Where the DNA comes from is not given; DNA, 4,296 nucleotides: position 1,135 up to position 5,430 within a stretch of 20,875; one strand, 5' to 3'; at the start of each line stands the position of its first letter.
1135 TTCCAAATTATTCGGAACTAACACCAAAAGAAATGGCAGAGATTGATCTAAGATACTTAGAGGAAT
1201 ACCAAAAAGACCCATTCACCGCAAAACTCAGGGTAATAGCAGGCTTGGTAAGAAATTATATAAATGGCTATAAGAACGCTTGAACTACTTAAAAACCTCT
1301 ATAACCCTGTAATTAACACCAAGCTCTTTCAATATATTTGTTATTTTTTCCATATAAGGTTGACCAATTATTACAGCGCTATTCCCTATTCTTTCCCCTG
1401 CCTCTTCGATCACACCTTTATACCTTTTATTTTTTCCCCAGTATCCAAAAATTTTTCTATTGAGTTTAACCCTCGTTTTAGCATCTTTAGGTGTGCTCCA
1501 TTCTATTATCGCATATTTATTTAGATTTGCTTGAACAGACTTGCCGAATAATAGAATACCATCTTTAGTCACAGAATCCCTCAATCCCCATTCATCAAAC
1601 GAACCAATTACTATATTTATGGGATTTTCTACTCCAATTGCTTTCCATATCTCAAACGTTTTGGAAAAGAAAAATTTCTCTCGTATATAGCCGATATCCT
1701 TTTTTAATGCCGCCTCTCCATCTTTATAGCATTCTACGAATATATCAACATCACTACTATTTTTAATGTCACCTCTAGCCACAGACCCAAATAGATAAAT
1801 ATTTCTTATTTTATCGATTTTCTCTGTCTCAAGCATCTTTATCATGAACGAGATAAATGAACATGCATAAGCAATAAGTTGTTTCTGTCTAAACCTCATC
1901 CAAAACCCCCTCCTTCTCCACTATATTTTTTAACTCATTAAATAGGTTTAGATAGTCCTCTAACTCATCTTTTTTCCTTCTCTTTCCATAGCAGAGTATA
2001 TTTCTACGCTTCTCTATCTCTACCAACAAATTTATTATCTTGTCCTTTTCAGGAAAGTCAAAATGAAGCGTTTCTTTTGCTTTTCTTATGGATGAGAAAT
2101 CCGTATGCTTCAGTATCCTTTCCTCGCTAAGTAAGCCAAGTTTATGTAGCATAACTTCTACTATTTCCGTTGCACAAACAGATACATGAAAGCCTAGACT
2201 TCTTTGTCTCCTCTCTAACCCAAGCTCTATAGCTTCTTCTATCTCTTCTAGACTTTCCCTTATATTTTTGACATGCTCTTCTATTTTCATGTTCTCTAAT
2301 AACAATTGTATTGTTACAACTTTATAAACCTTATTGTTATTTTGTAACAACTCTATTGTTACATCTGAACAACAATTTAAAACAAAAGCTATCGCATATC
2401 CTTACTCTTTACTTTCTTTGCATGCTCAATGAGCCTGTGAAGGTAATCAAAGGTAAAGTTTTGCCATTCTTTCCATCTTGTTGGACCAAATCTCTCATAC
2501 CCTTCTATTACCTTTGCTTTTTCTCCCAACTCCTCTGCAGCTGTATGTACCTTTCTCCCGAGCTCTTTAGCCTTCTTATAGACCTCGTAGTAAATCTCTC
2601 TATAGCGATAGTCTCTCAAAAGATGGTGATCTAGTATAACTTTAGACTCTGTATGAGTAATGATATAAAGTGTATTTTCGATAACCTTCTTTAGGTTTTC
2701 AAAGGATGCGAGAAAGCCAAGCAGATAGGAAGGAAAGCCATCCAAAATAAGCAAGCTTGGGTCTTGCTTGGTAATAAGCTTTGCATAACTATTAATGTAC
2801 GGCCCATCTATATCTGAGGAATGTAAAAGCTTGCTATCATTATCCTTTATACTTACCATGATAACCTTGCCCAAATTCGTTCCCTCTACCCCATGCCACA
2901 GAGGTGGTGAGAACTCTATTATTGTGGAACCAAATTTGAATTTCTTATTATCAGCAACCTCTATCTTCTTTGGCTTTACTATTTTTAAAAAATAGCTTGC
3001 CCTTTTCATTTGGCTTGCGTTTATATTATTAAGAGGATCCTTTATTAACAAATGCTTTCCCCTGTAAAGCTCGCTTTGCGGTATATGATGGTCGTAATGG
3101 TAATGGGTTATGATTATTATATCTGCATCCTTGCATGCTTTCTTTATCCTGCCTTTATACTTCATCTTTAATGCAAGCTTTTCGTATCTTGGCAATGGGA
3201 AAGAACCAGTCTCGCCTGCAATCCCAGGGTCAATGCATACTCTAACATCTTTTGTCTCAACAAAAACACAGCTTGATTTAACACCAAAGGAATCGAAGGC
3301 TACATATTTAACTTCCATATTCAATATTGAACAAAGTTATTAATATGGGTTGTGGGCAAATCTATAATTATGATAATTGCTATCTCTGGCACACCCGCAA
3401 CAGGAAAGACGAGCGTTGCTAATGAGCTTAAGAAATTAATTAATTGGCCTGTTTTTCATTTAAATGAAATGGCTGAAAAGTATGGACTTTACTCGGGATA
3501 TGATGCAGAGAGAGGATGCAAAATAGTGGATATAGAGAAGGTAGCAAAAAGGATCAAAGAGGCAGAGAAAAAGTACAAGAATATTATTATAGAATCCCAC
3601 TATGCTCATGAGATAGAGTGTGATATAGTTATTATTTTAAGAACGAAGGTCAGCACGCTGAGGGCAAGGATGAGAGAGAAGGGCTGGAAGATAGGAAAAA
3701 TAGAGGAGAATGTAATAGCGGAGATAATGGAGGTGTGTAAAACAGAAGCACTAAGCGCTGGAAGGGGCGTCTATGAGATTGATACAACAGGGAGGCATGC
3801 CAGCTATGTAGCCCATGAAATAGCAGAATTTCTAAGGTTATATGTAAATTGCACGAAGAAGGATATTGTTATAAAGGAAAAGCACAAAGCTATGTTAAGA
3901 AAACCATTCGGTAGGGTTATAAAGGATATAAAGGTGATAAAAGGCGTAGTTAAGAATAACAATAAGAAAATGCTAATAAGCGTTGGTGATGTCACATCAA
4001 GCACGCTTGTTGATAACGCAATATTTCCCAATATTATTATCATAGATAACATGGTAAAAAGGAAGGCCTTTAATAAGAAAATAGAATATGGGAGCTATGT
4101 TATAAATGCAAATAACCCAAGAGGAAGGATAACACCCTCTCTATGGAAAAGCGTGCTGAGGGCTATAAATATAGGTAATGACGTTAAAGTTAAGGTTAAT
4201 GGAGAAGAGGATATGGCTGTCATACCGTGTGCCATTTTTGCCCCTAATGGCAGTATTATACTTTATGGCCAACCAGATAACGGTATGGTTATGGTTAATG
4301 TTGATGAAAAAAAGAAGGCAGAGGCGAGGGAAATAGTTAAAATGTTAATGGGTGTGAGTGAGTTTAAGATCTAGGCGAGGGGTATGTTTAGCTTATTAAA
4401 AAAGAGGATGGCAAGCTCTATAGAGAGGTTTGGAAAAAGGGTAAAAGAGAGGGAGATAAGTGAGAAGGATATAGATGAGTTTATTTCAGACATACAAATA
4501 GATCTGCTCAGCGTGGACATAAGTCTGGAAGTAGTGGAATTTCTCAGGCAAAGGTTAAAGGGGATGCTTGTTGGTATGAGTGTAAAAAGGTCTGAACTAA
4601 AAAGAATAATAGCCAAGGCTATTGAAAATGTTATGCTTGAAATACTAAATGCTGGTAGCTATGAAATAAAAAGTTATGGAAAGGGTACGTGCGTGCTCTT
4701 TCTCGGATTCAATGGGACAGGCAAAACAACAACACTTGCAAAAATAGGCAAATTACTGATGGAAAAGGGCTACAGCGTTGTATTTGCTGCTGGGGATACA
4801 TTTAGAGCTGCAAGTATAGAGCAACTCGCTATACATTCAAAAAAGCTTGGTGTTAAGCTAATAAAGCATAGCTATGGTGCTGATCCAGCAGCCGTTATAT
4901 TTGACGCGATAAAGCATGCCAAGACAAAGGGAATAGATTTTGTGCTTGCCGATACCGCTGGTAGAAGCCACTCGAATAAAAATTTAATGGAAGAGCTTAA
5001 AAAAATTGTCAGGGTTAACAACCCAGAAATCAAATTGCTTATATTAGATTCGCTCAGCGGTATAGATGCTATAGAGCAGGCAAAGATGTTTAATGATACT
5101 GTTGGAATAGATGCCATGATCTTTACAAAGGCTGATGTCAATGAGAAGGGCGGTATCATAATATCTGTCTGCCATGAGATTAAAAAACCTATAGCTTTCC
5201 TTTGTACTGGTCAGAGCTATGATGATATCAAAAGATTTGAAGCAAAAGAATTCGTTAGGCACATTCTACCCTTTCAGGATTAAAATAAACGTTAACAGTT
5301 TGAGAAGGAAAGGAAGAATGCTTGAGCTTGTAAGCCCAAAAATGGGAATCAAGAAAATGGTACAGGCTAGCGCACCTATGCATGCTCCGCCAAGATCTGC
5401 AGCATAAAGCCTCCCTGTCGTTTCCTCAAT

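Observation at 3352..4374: Fusion of a Fap7/AK6-type P-loop kinase with the DUF359 archaeal dephospho-CoA kinase domain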

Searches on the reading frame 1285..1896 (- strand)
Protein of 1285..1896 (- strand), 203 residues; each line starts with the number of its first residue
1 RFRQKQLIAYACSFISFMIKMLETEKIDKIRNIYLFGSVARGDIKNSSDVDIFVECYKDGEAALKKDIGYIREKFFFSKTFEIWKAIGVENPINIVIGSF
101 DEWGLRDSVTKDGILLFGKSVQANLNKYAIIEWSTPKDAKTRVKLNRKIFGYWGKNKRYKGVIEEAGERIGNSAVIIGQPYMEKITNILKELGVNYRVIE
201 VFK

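Call 15: search_protein_families(library=pfam, proteins=[window:1285-1896:-], max_evalue=0.001)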
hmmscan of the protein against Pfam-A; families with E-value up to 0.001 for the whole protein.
window:1285-1896:- (203 aa): 2 families
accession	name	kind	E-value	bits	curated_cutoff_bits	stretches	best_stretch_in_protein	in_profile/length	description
PF18765.7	Polbeta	-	3.2e-10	40.5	26.9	1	26-120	9-91/93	Polymerase beta, Nucleotidyltransferase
PF01909.29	NTP_transf_2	-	7.1e-08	33.2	21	1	27-76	11-47/93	Nucleotidyltransferase domain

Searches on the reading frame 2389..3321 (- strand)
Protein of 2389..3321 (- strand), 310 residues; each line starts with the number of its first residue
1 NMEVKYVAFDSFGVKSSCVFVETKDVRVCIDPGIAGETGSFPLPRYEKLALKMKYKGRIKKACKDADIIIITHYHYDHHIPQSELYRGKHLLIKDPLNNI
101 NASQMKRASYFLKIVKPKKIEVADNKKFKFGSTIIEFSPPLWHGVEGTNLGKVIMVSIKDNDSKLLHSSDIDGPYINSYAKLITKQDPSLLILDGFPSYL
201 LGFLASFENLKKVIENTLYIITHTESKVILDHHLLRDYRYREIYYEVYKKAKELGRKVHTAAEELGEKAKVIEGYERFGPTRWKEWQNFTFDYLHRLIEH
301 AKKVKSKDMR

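Call 15: search_protein_families(library=pfam, proteins=[window:2389-3321:-], max_evalue=0.001)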
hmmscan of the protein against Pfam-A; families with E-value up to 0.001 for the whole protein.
window:2389-3321:- (310 aa): 3 families
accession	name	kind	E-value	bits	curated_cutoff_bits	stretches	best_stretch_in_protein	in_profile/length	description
PF00753.33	Lactamase_B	-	2.7e-07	31.1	22.7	1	15-78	5-56/196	Metallo-beta-lactamase superfamily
PF13483.12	Lactamase_B_3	-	3.3e-05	24.3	24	1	15-110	6-58/160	Beta-lactamase superfamily domain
PF12706.13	Lactamase_B_2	-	0.00035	20.7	27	1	27-172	2-144/200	Beta-lactamase superfamily domain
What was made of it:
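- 2389..3324 (-): Divergently transcribed metallo-beta-lactamase-fold gene; its short intergenic region holds the putative promoter of the fusion gene. Pfam Lactamase_B (call 15).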

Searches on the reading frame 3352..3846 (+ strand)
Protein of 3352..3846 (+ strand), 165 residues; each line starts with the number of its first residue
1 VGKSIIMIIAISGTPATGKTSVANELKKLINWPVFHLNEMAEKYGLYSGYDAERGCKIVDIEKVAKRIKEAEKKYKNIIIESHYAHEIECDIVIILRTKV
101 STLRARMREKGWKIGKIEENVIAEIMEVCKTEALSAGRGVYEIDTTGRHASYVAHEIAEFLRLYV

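Call 3: search_protein_families(library=pfam, proteins=[window:3352-3846:+], max_evalue=0.1)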
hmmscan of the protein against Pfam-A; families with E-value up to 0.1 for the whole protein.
window:3352-3846:+ (165 aa): 15 families
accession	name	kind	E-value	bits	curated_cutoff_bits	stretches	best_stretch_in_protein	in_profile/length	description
PF13238.12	AAA_18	-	1.1e-22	81.2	29.4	1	9-127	1-128/128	AAA domain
PF13521.12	AAA_28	-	1.6e-05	25.6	27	1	9-73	2-65/164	AAA domain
PF01712.25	dNK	-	0.0013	19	27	1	9-44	1-34/203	Deoxynucleoside kinase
PF02224.24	Cytidylate_kin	-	0.0013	19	26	1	9-124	1-118/211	Cytidylate kinase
PF13207.12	AAA_17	-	0.0018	19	27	1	13-86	2-82/136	AAA domain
PF13479.12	AAA_24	-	0.0025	18.1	27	1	9-112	5-103/195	AAA domain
PF01121.26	CoaE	-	0.0028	17.8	27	0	7-41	1-34/180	Dephospho-CoA kinase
PF07931.18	CPT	-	0.0056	16.9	22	0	7-37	2-32/172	Chloramphenicol phosphotransferase-like protein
PF08433.16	KTI12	-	0.008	16.1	22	1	8-42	3-28/271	Chromatin associated protein KTI12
PF08827.16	DUF1805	-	0.011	16.5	29.5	0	14-50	21-55/64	Domain of unknown function (DUF1805)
PF00004.35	AAA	-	0.016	16.1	21.2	1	11-43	3-35/131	ATPase family associated with various cellular activities (AAA)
PF01591.24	6PF2K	-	0.02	14.6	27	1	6-34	14-41/223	6-phosphofructo-2-kinase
PF00910.28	RNA_helicase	-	0.036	15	21.5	1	9-84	1-80/105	RNA helicase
PF13175.12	AAA_15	-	0.048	13.7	32.1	1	9-108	26-92/374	AAA ATPase domain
PF00485.24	PRK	-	0.054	13.7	22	0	8-36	1-29/196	Phosphoribulokinase / Uridine kinase family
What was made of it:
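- On Bacterial/eukaryotic P-loop DPCK (CoaE, PF01121), considered for the N-terminal half: Only the P-loop matches, aa 7-41, at 15-18 bits against a cut-off of 27 (call 3).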

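Call 4: search_protein_families(library=ncbifam, proteins=[window:3352-3846:+], max_evalue=0.1)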
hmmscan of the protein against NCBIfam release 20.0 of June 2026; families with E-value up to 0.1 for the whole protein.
window:3352-3846:+ (165 aa): 14 families
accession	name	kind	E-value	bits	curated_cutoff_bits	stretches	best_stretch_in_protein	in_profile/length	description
NF003012.0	PRK03839.1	equivalog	1.8e-35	122.5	152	1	7-162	1-152/180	putative kinase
TIGR02173.1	cyt_kin_arch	equivalog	1.2e-11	44.9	102.1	1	7-127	1-124/169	(d)CMP kinase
TIGR00235.1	udk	equivalog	0.00099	18.8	220.3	1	3-35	3-35/207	uridine kinase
NF006746.0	PRK09270.1-5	subfamily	0.0015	17.5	250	1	7-31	22-46/210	nucleoside/nucleotide kinase family protein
TIGR00152.1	TIGR00152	equivalog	0.0017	18.2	65.55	1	8-40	1-33/188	dephospho-CoA kinase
NF004018.0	PRK05480.1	equivalog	0.0029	17.1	180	1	6-30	6-30/210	uridine kinase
TIGR00041.1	DTMP_kinase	equivalog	0.0041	16.8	83.25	0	7-31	5-29/196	dTMP kinase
NF008891.0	PRK11924.1-5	subfamily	0.0058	16.8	259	1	57-108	102-153/171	RNA polymerase sigma factor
NF005994.0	PRK08118.1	equivalog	0.012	15.6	215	1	9-45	4-40/172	DNA topology modulation protein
NF005576.0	PRK07261.1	equivalog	0.012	15.3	224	1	7-65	1-56/171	DNA topology modulation protein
NF001866.0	PRK00625.1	equivalog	0.013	15.6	142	0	8-41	2-35/173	shikimate kinase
TIGR00017.1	cmk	equivalog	0.022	14.5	135.55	1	6-73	2-66/217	(d)CMP kinase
NF005115.0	PRK06547.1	equivalog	0.026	13.9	173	1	6-60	15-65/172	hypothetical protein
NF003228.0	PRK04195.1-4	equivalog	0.1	11.4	456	0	10-39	41-70/502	replication factor C large subunit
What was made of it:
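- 3370..3858 (+): N-terminal Fap7/AK6-type P-loop kinase/ATPase module (aa 7-169). Pfam AAA_18 4e-22 and NCBIfam PRK03839 'putative kinase' 4e-34 (calls 3-4).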

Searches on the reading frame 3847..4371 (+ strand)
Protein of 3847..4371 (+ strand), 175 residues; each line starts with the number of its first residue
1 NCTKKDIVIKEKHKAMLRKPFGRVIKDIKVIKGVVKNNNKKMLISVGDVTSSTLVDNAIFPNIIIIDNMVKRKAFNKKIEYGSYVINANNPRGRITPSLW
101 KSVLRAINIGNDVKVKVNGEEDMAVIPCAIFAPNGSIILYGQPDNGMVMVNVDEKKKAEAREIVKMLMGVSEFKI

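Call 3: search_protein_families(library=pfam, proteins=[window:3847-4371:+], max_evalue=0.1)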
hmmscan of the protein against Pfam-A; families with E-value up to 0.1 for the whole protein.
window:3847-4371:+ (175 aa): 2 families
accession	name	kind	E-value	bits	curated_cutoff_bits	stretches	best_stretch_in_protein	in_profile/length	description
PF04019.17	DUF359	-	5e-34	117.1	25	1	50-166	1-124/126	Protein of unknown function (DUF359)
PF20879.2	SidM_N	-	0.05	13.3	27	1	101-172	157-225/285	SidM, N-terminal domain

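Call 4: search_protein_families(library=ncbifam, proteins=[window:3847-4371:+], max_evalue=0.1)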
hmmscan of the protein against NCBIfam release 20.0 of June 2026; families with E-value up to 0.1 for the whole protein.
window:3847-4371:+ (175 aa): 6 families
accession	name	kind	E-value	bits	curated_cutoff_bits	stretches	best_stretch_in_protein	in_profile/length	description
NF041125.1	deph_CoA_kin_Thcocales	equivalog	9.2e-31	106.7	300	1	11-166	7-168/176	GTP-dependent dephospho-CoA kinase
NF002248.0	PRK01160.1-3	equivalog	2.3e-30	105.5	300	1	11-166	11-172/180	hypothetical protein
NF002246.0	PRK01160.1-1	equivalog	2.5e-25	89.1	324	1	13-167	11-171/178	hypothetical protein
NF002249.0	PRK01160.1-4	equivalog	1.4e-16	60.7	270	1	7-165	9-161/166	hypothetical protein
NF002247.0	PRK01160.1-2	equivalog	3.3e-14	53.2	339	1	35-169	33-163/165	hypothetical protein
NF042434.1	IPMS_Lepto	equivalog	0.05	12.6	500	1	71-124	158-213/374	2-isopropylmalate synthase LeuA2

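Call 51: find_homologous_proteins(query=A2, max_evalue=1e-8)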
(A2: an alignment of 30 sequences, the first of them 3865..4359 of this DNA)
Query A2 (30 sequences) (165 aa, profile of the alignment): 140 proteins with E <= 1e-8 among 3166 candidates; the best 120 are listed.
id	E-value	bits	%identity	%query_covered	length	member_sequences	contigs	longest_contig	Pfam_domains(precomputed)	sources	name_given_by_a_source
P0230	2.2e-56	208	42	96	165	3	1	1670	PF04019.18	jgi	jgi:GTP-dependent dephospho-CoA kinase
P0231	5.8e-56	206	39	91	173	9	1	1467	PF04019.18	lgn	-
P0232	2.1e-55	205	40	91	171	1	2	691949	PF04019.18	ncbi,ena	-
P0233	2.4e-55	204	39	99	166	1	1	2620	PF04019.18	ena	-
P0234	2.6e-55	204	42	91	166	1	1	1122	PF04019.18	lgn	-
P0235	3.1e-55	204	41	94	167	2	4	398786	PF04019.18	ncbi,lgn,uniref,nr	ncbi:MAG: GTP-dependent dephospho-CoA kinase family protein [Methanobacterium sp.]|uniref:GTP-depend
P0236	3.9e-55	204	42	91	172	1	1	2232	PF04019.18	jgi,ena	-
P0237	4.4e-55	204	42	94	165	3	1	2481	PF04019.18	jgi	-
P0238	6.8e-55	203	39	94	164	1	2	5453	PF04019.18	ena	-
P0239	8.2e-55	203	41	92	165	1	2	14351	PF04019.18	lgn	-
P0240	1.9e-54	201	40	91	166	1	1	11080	PF04019.18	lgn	-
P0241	2.0e-54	201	40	91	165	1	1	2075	PF04019.18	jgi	jgi:uncharacterized protein (UPF0218 family)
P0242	2.8e-54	201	40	98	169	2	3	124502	PF04019.18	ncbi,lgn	ncbi:hypothetical protein DSECCO2_83710 [anaerobic digester metagenome]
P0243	9.2e-54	199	41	91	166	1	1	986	PF04019.18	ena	-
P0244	1.6e-52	195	39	91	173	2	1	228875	PF04019.18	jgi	-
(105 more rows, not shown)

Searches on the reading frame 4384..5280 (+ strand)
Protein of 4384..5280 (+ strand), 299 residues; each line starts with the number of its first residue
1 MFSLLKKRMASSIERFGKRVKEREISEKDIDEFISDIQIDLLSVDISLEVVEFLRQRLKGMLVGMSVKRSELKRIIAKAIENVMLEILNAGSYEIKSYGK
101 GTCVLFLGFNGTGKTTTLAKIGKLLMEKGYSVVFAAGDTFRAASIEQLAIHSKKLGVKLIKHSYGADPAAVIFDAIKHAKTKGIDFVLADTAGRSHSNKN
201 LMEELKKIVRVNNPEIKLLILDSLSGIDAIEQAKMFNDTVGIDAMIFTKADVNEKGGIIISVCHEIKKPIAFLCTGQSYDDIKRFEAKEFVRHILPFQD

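Call 15: search_protein_families(library=pfam, proteins=[window:4384-5280:+], max_evalue=0.001)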
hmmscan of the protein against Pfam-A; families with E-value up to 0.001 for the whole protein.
window:4384-5280:+ (299 aa): 4 families
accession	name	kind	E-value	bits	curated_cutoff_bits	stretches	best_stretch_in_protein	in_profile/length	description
PF00448.28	SRP54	-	1.9e-69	233.7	22.7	1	103-295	3-195/196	SRP54-type protein, GTPase domain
PF06745.19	ATPase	-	8e-07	29.1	26.6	1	100-240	18-144/231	KaiC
PF02881.24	SRP54_N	-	2e-06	28.4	22.4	1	16-78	8-73/75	SRP54-type protein, helical bundle domain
PF13604.12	AAA_30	-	1.9e-05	24.9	27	1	103-157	20-75/191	AAA domain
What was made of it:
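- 4384..5283 (+): ftsY (SRP receptor), 9 nt downstream on the same strand; probably co-transcribed in this genome only. Pfam SRP54 and SRP54_N (call 15).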
